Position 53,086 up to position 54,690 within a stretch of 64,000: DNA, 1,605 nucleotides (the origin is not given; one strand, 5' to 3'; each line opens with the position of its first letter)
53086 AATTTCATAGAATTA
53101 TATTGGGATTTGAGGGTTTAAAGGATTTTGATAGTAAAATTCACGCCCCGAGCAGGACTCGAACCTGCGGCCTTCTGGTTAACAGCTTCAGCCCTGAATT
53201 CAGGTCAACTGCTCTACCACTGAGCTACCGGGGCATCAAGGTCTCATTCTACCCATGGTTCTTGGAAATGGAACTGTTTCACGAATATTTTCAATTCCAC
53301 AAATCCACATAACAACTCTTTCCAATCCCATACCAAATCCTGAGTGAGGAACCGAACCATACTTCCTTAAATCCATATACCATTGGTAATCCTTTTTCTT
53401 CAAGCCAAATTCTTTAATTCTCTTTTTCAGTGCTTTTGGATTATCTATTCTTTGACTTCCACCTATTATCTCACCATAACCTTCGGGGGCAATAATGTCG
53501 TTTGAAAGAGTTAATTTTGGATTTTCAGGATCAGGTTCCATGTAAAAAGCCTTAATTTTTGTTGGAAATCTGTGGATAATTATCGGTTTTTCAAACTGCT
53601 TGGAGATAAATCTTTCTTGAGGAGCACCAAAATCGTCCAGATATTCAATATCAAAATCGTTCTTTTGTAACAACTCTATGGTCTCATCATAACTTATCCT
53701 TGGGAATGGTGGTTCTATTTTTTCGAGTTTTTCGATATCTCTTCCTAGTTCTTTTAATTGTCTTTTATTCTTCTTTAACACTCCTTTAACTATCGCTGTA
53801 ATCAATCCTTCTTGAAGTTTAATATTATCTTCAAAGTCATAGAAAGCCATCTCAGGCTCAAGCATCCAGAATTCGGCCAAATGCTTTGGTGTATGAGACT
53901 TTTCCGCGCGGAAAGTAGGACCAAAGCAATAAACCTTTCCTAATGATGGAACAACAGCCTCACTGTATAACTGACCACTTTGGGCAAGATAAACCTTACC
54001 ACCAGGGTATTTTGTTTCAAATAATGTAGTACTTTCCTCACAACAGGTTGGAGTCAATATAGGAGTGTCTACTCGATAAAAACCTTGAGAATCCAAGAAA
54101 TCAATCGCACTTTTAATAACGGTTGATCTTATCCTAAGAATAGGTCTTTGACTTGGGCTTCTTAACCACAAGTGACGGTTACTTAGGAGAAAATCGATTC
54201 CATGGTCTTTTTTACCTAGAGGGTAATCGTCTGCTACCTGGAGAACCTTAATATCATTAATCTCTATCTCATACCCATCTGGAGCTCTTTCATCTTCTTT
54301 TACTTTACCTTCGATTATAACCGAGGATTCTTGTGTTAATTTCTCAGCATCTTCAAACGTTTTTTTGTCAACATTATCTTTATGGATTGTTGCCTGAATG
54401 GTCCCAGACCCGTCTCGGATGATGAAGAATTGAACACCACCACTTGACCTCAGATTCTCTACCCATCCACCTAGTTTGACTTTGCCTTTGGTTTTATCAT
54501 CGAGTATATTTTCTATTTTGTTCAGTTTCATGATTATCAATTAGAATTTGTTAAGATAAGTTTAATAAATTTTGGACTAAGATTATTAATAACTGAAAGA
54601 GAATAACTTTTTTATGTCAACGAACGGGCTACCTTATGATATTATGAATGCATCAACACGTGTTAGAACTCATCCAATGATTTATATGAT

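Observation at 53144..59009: Two different tRNA-Asn(GUU) genes, each welded to one of the two Asn-tRNA pathways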

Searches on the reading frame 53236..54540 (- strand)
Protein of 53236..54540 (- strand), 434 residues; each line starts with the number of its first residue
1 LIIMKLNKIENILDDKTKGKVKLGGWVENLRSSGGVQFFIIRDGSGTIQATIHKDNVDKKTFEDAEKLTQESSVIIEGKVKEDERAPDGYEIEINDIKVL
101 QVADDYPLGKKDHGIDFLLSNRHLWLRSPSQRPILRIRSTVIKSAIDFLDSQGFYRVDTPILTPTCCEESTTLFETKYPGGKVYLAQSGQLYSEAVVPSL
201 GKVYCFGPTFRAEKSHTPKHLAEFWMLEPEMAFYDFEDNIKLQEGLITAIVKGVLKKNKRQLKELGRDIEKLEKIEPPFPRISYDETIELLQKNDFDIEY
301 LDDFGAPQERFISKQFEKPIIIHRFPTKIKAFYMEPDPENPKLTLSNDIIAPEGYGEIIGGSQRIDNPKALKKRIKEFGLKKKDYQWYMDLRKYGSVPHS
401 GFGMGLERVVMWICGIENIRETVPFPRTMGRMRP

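Call 6: search_protein_families(library=ncbifam, proteins=[window:53236-54540:-], max_evalue=0.001)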
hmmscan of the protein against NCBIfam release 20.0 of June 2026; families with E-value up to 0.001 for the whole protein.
window:53236-54540:- (434 aa): 20 families
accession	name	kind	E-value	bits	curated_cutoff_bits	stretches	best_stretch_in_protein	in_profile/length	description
NF003037.0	PRK03932.1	equivalog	1.5e-162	541.7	414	1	5-433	2-450/451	asparagine--tRNA ligase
TIGR00457.1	asnS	equivalog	2.7e-138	461.6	342.6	1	15-432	13-453/455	asparagine--tRNA ligase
NF003483.0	PRK05159.1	equivalog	2.6e-109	366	353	1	7-434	6-438/438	aspartate--tRNA(Asn) ligase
TIGR00458.1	aspS_nondisc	equivalog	8.1e-96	321.6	368.4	1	12-434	6-428/428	aspartate--tRNA(Asn) ligase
NF005052.0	PRK06462.1-1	equivalog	1.5e-56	192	368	1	120-430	34-348/353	asparagine synthetase A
NF001750.0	PRK00476.1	equivalog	1.4e-47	162.3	443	2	4-289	4-284/590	aspartate--tRNA ligase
TIGR00459.1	aspS_bact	equivalog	9.5e-47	159.6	373.85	2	5-291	3-281/586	aspartate--tRNA ligase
NF005054.0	PRK06462.1-4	equivalog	9.4e-42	143.2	309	1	125-431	15-314/318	asparagine synthetase A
NF001756.1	PRK00484.1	subfamily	7.2e-36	123.9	468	2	8-297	41-327/488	lysine--tRNA ligase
TIGR00499.1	lysS_bact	equivalog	2.4e-34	118.8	427.6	2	10-300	45-334/496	lysine--tRNA ligase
NF009460.0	PRK12820.1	equivalog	2.4e-29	102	1379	3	116-251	154-291/723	bifunctional aspartyl-tRNA synthetase/aspartyl/glutamyl-tRNA amidotransferase subunit C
NF002821.0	PRK02983.1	equivalog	3.6e-24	84.9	742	2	8-258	649-903/1102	bifunctional lysylphosphatidylglycerol synthetase/lysine--tRNA ligase LysX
NF009101.0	PRK12445.1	subfamily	1.3e-17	63.6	1026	1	23-307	70-351/505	lysine--tRNA ligase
NF005055.0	PRK06462.1-5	equivalog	4.8e-17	62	389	1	182-428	86-334/341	asparagine synthetase A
NF005053.0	PRK06462.1-3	equivalog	9.5e-17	61.5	322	1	183-422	19-261/274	asparagine synthetase A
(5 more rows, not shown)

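Call 10: find_related_loci(query=window:53236-54540:-, collection=genome_contigs, flank=10000)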
Query window:53236-54540:- (434 aa) in genome_contigs; peptide patterns used: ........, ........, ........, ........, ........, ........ (x = any residue, [..] = any of these).
600 stretches matched a pattern (row limit reached: there are more); 558 encode a relative of the query (tblastn E <= 1e-3); the best 80 are kept; 80 distinct loci.
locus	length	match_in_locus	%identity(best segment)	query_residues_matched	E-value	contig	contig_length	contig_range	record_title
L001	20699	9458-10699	57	21-434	4e-171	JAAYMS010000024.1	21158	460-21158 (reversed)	MAG: Bacillota bacterium isolate AS20ysBPTH_44 8753_AS20, whole genome shotgun sequence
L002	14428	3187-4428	57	21-434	6e-170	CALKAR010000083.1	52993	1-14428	MAG TPA_asm: uncultured Peptococcaceae bacterium isolate SRR6713631_bin.102_CONCOCT_v1.1_MAG genome assembly, contig: ER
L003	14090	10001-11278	57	13-434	6e-170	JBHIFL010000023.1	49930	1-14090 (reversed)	MAG: Candidatus Heimdallarchaeota archaeon isolate b1.sp2_bin.26 NODE_83_length_49930_cov_8.148912, whole genome shotgun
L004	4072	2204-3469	53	13-434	3e-173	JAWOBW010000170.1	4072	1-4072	MAG: Bacillota bacterium isolate BLK3-3.bin.26 k191_17557, whole genome shotgun sequence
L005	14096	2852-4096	56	20-434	3e-166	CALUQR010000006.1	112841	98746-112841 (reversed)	MAG: Candidatus Eremiobacteraeota bacterium isolate BRZ_DV__bin14 genome assembly, contig: BRZ_DV_NODE_218_length_112841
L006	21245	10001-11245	55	20-434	5e-165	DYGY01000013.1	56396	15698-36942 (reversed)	MAG TPA_asm: Thermaerobacter marianensis isolate BE2012_42_27 Afr_mines_BE2012_328_length_56396_cov_11_276814, whole gen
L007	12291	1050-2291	55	20-434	5e-165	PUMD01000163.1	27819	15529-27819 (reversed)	MAG: Clostridia bacterium isolate B1Sed10_244R1 B1-Sed10-C1404, whole genome shotgun sequence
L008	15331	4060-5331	55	13-434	2e-164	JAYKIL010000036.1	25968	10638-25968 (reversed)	MAG: Candidatus Sericytochromatia bacterium isolate 454980 NODE_58322708, whole genome shotgun sequence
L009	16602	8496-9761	55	13-434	4e-163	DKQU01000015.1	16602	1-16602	MAG TPA_asm: Candidatus Marinimicrobia bacterium UBA7300 UBA7300_contig_14529, whole genome shotgun sequence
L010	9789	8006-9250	57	20-434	2e-162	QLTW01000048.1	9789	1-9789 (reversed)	MAG: Candidatus Psychracetigena formicireducens isolate BS525 DDT42_48, whole genome shotgun sequence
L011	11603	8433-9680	56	20-434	1e-162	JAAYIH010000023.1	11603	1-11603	MAG: Bacillota bacterium isolate AS09scLD_78 120715_AS09, whole genome shotgun sequence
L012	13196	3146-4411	55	13-434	2e-162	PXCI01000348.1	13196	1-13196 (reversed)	MAG: Clostridia bacterium isolate T3Sed10_282 T3-Sed10-C10328, whole genome shotgun sequence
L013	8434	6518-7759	55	20-434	2e-161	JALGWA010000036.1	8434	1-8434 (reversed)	MAG: bacterium isolate Meg22_1012_Bin_348 Meg22_1012_Bin_348_scaffold_29198, whole genome shotgun sequence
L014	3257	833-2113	54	9-434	1e-168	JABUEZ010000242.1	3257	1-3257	MAG: Candidatus Profundicultor aquiphilus isolate Ch31 NODE_18558_length_3257_cov_2.81182_ID_8723699, whole genome shotg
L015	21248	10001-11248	55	20-434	9e-160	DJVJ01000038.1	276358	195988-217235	MAG TPA_asm: Bacillales bacterium UBA6259 UBA6259_contig_21926, whole genome shotgun sequence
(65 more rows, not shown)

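Call 11: find_homologous_proteins(query=window:53236-54540:-, max_evalue=1e-50)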
Query window:53236-54540:- (434 aa): 8000 proteins with E <= 1e-50 among 8000 candidates; the best 120 are listed.
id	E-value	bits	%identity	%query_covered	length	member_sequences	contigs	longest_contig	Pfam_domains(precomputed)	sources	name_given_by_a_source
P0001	3.3e-293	990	100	99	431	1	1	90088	PF01336.32,PF00152.26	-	-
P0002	7.7e-258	873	87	99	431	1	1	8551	PF01336.32,PF00152.26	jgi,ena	-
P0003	3.1e-250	848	85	97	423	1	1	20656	PF01336.32,PF00152.26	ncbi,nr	ncbi:MAG: asparagine--tRNA ligase [Candidatus Aenigmarchaeota archaeon]|nr:asparagine--tRNA ligase [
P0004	1.5e-242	823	81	100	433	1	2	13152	PF01336.32,PF00152.26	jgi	jgi:asparaginyl-tRNA synthetase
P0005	1.9e-237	806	80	100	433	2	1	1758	PF01336.32,PF00152.26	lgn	-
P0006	7.5e-237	804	79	100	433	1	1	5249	PF01336.32,PF00152.26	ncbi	-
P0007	3.3e-235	799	78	99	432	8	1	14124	PF01336.32,PF00152.26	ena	-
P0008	5.3e-235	798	80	100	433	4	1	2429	PF01336.32,PF00152.26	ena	-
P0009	2.7e-224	763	74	99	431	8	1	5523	PF01336.32,PF00152.26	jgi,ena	-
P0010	6.6e-219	745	73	99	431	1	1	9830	PF01336.32,PF00152.26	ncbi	ncbi:MAG: asparagine--tRNA ligase [Candidatus Aenigmatarchaeota archaeon]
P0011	2.8e-202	690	69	98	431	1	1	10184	PF01336.32,PF00152.26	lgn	-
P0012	1.2e-197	675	68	98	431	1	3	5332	PF01336.32,PF00152.26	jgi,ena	-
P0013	2.1e-194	664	64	99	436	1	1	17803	PF01336.32,PF00152.26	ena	-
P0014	2.6e-194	664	64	98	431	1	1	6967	PF01336.32,PF00152.26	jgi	-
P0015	2.0e-192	658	64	99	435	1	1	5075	PF01336.32,PF00152.26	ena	-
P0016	2.9e-192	657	86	75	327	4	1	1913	PF00152.26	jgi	jgi:asparaginyl-tRNA synthetase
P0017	9.1e-191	652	66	98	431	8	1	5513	PF01336.32,PF00152.26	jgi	-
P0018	7.7e-189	646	65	98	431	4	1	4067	PF01336.32,PF00152.26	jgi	-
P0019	1.2e-186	639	65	98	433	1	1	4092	PF01336.32,PF00152.26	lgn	-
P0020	6.5e-186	636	64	98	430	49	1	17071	PF01336.32,PF00152.26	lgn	-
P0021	7.0e-186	636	64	98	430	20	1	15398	PF01336.32,PF00152.26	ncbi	ncbi:MAG: asparagine--tRNA ligase [Candidatus Bathyarchaeia archaeon]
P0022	2.1e-185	635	64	98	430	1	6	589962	PF01336.32,PF00152.26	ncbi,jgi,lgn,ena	ncbi:MAG: asparagine--tRNA ligase [Candidatus Bathyarchaeia archaeon]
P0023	2.6e-185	634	62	98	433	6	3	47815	PF01336.32,PF00152.26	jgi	jgi:asparaginyl-tRNA synthetase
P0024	1.1e-184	632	63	98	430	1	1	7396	PF01336.32,PF00152.26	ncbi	ncbi:MAG: asparagine--tRNA ligase [Candidatus Bathyarchaeia archaeon]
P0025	1.5e-184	632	63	98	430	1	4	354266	PF01336.32,PF00152.26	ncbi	ncbi:MAG: asparagine--tRNA ligase [Candidatus Bathyarchaeia archaeon]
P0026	1.5e-184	632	63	98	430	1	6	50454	PF01336.32,PF00152.26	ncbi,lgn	ncbi:MAG: asparagine--tRNA ligase [Candidatus Bathyarchaeia archaeon]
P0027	1.6e-184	632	63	98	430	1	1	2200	PF01336.32,PF00152.26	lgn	-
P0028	2.4e-184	631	63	98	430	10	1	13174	PF01336.32,PF00152.26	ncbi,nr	ncbi:asparagine--tRNA ligase [Candidatus Bathyarchaeota archaeon]|nr:asparagine--tRNA ligase [Candid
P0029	2.7e-184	631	62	98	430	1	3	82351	PF01336.32,PF00152.26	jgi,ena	-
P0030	6.9e-184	630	63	98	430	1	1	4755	PF01336.32,PF00152.26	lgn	-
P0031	1.7e-183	628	63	98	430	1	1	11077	PF01336.32,PF00152.26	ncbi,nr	ncbi:MAG: asparagine--tRNA ligase [Candidatus Bathyarchaeota archaeon]|nr:asparagine--tRNA ligase [C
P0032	1.8e-183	628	63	98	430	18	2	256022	PF01336.32,PF00152.26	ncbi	ncbi:MAG: asparagine--tRNA ligase [Candidatus Bathyarchaeia archaeon]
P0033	1.9e-183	628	63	98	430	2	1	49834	PF01336.32,PF00152.26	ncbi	-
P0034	4.5e-183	627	63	98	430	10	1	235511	PF01336.32,PF00152.26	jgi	jgi:asparaginyl-tRNA synthetase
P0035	5.4e-183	627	62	98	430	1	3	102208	PF01336.32,PF00152.26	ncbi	ncbi:MAG: asparagine--tRNA ligase [Candidatus Bathyarchaeia archaeon]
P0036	5.5e-183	627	62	98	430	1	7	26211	PF01336.32,PF00152.26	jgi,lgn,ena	jgi:asparaginyl-tRNA synthetase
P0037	6.7e-183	627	63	98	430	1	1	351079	PF01336.32,PF00152.26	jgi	jgi:asparaginyl-tRNA synthetase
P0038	6.9e-183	626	62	98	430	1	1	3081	PF01336.32,PF00152.26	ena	-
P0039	6.9e-183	626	62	98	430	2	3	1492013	PF01336.32,PF00152.26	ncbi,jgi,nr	ncbi:MAG: asparagine--tRNA ligase [Candidatus Bathyarchaeota archaeon]|jgi:asparaginyl-tRNA syntheta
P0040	9.7e-183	626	62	98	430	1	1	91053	PF01336.32,PF00152.26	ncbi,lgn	-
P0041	1.0e-182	626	62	98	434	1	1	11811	PF01336.32,PF00152.26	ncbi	-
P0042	1.5e-182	625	62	99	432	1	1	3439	PF01336.32,PF00152.26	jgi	-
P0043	1.7e-182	625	63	98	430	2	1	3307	PF01336.32,PF00152.26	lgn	-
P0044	1.9e-182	625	62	98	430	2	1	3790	PF01336.32,PF00152.26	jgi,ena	-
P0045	2.0e-182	625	62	98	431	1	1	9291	PF01336.32,PF00152.26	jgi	-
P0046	2.1e-182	625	62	98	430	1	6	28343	PF01336.32,PF00152.26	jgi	jgi:asparaginyl-tRNA synthetase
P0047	2.1e-182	625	62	98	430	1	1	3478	PF01336.32,PF00152.26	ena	-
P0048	2.4e-182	625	62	98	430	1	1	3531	PF01336.32,PF00152.26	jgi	-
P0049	2.6e-182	625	62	98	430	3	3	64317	PF01336.32,PF00152.26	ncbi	ncbi:MAG: asparagine--tRNA ligase [Candidatus Bathyarchaeia archaeon]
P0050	2.6e-182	625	62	98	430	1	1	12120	PF01336.32,PF00152.26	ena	-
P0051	3.4e-182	624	61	98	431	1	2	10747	PF01336.32,PF00152.26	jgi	-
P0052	3.7e-182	624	61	98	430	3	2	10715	PF01336.32,PF00152.26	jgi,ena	-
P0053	6.1e-182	623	62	98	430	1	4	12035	PF01336.32,PF00152.26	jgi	-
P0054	6.3e-182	623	62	98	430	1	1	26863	PF01336.32,PF00152.26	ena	-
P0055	6.5e-182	623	62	98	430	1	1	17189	PF01336.32,PF00152.26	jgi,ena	-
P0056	6.6e-182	623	62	98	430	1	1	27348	PF01336.32,PF00152.26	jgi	-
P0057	1.0e-181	623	62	98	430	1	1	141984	PF01336.32,PF00152.26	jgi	jgi:asparaginyl-tRNA synthetase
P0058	1.0e-181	623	62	98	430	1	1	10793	PF01336.32,PF00152.26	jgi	-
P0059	1.1e-181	623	62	98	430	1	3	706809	PF01336.32,PF00152.26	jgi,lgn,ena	-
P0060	1.1e-181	622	62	98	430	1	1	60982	PF01336.32,PF00152.26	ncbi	ncbi:MAG: asparagine--tRNA ligase [Candidatus Aenigmatarchaeota archaeon]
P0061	1.3e-181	622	62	98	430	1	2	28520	PF01336.32,PF00152.26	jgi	-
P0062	2.0e-181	622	62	98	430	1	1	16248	PF01336.32,PF00152.26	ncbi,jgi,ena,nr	ncbi:asparagine--tRNA ligase [Candidatus Bathyarchaeota archaeon]|nr:asparagine--tRNA ligase [Candid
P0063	2.2e-181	622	62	98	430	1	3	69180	PF01336.32,PF00152.26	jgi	jgi:asparaginyl-tRNA synthetase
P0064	2.2e-181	622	62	98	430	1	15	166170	PF01336.32,PF00152.26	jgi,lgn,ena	jgi:asparaginyl-tRNA synthetase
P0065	2.4e-181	621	62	98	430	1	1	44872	PF01336.32,PF00152.26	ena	-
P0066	2.8e-181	621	62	98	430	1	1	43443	PF01336.32,PF00152.26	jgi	jgi:asparaginyl-tRNA synthetase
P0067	3.2e-181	621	61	98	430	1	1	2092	PF01336.32,PF00152.26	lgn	-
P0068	4.2e-181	621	62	98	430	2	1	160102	PF01336.32,PF00152.26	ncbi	ncbi:MAG: asparagine--tRNA ligase [Candidatus Bathyarchaeia archaeon]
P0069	5.8e-181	620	62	98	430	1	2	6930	PF01336.32,PF00152.26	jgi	-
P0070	6.5e-181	620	62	98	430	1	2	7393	PF01336.32,PF00152.26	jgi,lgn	jgi:asparaginyl-tRNA synthetase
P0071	7.9e-181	620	61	98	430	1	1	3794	PF01336.32,PF00152.26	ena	-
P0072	8.0e-181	620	62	98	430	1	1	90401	PF01336.32,PF00152.26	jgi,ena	-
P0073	8.0e-181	620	62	98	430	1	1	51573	PF01336.32,PF00152.26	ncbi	-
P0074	8.8e-181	620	61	98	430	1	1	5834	PF01336.32,PF00152.26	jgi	-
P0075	8.9e-181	620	61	99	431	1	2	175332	PF01336.32,PF00152.26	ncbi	ncbi:MAG: asparagine--tRNA ligase [Candidatus Bathyarchaeia archaeon]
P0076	1.0e-180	619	62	98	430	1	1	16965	PF01336.32,PF00152.26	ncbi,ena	-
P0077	1.1e-180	619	62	98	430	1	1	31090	PF01336.32,PF00152.26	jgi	-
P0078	1.1e-180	619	61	98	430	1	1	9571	PF01336.32,PF00152.26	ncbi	-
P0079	1.2e-180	619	62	98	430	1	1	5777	PF01336.32,PF00152.26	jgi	jgi:asparaginyl-tRNA synthetase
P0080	1.4e-180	619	62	98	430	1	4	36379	PF01336.32,PF00152.26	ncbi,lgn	ncbi:MAG: asparagine--tRNA ligase [Candidatus Bathyarchaeia archaeon]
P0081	1.6e-180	619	62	98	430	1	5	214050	PF01336.32,PF00152.26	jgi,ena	jgi:asparaginyl-tRNA synthetase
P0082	1.7e-180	619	61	99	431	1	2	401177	PF01336.32,PF00152.26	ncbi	ncbi:MAG: asparagine--tRNA ligase [Candidatus Bathyarchaeia archaeon]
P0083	2.0e-180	618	62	98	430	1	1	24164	PF01336.32,PF00152.26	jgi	-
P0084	2.9e-180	618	61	99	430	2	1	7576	PF01336.32,PF00152.26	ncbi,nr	ncbi:MAG: asparagine--tRNA ligase [Candidatus Aenigmarchaeota archaeon]|nr:asparagine--tRNA ligase [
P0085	3.0e-180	618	61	98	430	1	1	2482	PF01336.32,PF00152.26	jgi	jgi:asparaginyl-tRNA synthetase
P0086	3.9e-180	617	61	98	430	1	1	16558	PF01336.32,PF00152.26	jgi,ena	-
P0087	5.2e-180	617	62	98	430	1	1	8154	PF01336.32,PF00152.26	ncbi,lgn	-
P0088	5.7e-180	617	63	98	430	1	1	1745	PF01336.32,PF00152.26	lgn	-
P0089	5.8e-180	617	63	98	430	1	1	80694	PF01336.32,PF00152.26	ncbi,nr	ncbi:MAG: asparagine--tRNA ligase [Nitrososphaerota archaeon]|nr:asparagine--tRNA ligase [Candidatus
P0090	7.0e-180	617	61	98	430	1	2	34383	PF01336.32,PF00152.26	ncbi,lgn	ncbi:MAG: asparagine--tRNA ligase [Candidatus Bathyarchaeia archaeon]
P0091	1.1e-179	616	61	99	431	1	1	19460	PF01336.32,PF00152.26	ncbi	ncbi:MAG: asparagine--tRNA ligase [Candidatus Bathyarchaeales archaeon]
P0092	1.5e-179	616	62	98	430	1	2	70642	PF01336.32,PF00152.26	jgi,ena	-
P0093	1.6e-179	615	61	98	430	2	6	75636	PF01336.32,PF00152.26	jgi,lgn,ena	jgi:asparaginyl-tRNA synthetase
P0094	1.8e-179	615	60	98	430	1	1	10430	PF01336.32,PF00152.26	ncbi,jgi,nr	ncbi:asparagine--tRNA ligase [Candidatus Bathyarchaeota archaeon]|nr:MAG: asparagine--tRNA ligase [C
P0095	2.0e-179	615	60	98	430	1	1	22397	PF01336.32,PF00152.26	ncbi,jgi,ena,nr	ncbi:asparagine--tRNA ligase [Candidatus Bathyarchaeota archaeon]|nr:MAG: asparagine--tRNA ligase [C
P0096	2.2e-179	615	61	98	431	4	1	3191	PF01336.32,PF00152.26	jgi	-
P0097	2.8e-179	615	60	98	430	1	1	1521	PF01336.32,PF00152.26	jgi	-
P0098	3.0e-179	614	61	99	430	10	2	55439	PF01336.32,PF00152.26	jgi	jgi:asparaginyl-tRNA synthetase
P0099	3.4e-179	614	60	98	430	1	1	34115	PF01336.32,PF00152.26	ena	-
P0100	4.7e-179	614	61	98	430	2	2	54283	PF01336.32,PF00152.26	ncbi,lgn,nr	ncbi:MAG: asparagine--tRNA ligase [Nitrososphaerota archaeon]|nr:asparagine--tRNA ligase [Candidatus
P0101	4.8e-179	614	61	98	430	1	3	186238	PF01336.32,PF00152.26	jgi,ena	jgi:asparaginyl-tRNA synthetase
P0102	5.5e-179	614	60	98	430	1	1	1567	PF01336.32,PF00152.26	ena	-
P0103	7.8e-179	613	61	98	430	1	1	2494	PF01336.32,PF00152.26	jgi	jgi:asparaginyl-tRNA synthetase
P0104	8.7e-179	613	62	98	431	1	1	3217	PF01336.32,PF00152.26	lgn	-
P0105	9.0e-179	613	62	98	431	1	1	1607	PF01336.32,PF00152.26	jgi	jgi:asparaginyl-tRNA synthetase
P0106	9.9e-179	613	60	98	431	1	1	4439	PF01336.32,PF00152.26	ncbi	-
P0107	1.1e-178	613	60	98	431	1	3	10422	PF01336.32,PF00152.26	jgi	-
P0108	1.3e-178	612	61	98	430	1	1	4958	PF01336.32,PF00152.26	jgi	jgi:asparaginyl-tRNA synthetase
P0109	1.5e-178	612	61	98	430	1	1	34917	PF01336.32,PF00152.26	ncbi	-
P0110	2.3e-178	612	60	98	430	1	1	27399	PF01336.32,PF00152.26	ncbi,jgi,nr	ncbi:asparagine--tRNA ligase [Candidatus Bathyarchaeota archaeon]|nr:MAG: asparagine--tRNA ligase [C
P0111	6.3e-178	610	61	98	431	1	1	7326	PF01336.32,PF00152.26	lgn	-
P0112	8.6e-178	610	60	98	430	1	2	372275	PF01336.32,PF00152.26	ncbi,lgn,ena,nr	ncbi:MAG: asparagine--tRNA ligase [Candidatus Bathyarchaeota archaeon]|nr:asparagine--tRNA ligase [C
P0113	9.0e-178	610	60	98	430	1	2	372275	PF01336.32,PF00152.26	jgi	-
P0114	1.1e-177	609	62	98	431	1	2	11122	PF01336.32,PF00152.26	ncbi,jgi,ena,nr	ncbi:MAG TPA: asparagine--tRNA ligase [Acidobacteriota bacterium]|jgi:asparaginyl-tRNA synthetase|nr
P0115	1.7e-177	609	60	98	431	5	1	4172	PF01336.32,PF00152.26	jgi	-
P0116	2.0e-177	608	60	98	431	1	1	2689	PF01336.32,PF00152.26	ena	-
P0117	3.1e-177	608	62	98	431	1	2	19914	PF01336.32,PF00152.26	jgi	jgi:asparaginyl-tRNA synthetase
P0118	3.9e-177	608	60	98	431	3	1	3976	PF01336.32,PF00152.26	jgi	-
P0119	9.4e-177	606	61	97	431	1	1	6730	PF01336.32,PF00152.26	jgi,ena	jgi:asparaginyl-tRNA synthetase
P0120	1.2e-176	606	61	98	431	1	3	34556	PF01336.32,PF00152.26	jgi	jgi:asparaginyl-tRNA synthetase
